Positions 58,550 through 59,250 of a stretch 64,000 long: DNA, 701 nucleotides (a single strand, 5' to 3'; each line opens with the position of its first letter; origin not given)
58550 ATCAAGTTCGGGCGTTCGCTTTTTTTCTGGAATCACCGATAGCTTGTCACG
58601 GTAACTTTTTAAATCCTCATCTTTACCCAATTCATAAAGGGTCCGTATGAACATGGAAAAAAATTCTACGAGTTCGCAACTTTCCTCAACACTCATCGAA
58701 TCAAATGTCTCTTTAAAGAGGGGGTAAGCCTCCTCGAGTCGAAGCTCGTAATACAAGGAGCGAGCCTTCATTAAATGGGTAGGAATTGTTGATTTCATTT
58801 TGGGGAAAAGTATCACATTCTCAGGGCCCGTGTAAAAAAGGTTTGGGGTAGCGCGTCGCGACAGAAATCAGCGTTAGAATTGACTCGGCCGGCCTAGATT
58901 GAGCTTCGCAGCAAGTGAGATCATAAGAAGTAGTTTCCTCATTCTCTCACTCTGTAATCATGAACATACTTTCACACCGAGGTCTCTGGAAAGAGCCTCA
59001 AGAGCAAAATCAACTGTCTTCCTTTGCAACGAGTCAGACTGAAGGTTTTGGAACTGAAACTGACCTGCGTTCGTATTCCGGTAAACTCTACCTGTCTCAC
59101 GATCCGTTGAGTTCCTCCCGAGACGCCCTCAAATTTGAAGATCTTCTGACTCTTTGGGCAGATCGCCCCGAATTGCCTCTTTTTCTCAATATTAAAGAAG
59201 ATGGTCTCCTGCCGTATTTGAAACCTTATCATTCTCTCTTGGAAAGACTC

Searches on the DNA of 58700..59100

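Call 77: search_rna_families(source=window, start=58700, end=59100, threshold=evalue, max_evalue=1)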
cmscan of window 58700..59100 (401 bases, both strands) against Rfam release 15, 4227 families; matches with E-value up to 1: 0.
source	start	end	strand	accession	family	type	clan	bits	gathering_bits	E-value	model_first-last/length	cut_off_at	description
